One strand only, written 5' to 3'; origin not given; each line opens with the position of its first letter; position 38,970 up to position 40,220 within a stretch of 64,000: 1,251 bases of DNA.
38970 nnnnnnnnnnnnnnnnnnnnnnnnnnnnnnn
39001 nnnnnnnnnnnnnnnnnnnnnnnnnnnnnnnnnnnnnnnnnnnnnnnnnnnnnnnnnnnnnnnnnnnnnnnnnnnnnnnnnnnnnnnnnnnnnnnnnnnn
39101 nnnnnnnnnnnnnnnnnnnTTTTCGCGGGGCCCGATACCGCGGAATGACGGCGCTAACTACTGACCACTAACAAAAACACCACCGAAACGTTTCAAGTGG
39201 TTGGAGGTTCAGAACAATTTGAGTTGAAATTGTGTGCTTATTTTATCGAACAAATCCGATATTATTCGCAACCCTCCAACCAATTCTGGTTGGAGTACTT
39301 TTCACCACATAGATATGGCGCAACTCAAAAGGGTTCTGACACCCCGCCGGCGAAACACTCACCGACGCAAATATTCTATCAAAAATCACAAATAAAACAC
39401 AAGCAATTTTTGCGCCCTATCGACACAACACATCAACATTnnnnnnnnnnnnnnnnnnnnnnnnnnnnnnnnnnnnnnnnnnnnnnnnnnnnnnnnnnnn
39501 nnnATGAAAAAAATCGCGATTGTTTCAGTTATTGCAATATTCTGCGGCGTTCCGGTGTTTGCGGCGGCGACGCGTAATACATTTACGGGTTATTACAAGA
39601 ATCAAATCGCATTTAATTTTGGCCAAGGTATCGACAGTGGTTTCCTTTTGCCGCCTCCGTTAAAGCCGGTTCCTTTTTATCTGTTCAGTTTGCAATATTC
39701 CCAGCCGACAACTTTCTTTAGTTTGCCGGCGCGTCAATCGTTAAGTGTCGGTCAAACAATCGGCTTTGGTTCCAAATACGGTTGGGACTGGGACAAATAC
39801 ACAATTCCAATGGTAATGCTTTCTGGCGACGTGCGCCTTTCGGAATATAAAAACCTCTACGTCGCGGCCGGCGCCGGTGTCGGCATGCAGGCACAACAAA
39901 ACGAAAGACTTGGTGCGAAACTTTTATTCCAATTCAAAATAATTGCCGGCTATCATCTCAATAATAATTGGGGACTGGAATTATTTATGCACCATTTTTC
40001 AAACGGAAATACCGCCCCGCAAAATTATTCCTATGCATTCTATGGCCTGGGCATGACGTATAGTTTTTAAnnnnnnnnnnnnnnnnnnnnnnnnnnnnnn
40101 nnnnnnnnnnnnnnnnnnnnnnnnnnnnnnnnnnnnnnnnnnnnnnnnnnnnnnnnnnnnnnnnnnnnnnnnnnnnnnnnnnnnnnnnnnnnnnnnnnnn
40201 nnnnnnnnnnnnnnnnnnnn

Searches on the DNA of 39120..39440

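Call 39: search_rna_families(source=window, start=39120, end=39440, threshold=evalue, max_evalue=10)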
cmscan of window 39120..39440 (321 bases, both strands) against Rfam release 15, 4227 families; matches with E-value up to 10: 0.
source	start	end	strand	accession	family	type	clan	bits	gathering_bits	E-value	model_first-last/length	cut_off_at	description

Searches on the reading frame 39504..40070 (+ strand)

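Call 8: search_protein_families(library=pfam, proteins=[window:39504-40070:+], max_evalue=0.01)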
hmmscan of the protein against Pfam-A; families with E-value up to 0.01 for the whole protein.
window:39504-40070:+ (188 aa): 2 families
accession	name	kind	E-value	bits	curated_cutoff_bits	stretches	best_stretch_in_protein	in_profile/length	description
PF09411.16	PagL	-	1e-08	35.8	23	1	100-186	43-135/136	Lipid A 3-O-deacylase (PagL)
PF13505.12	OMP_b-brl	-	0.0019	18.9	28.7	1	116-183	18-88/175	Outer membrane protein beta-barrel domain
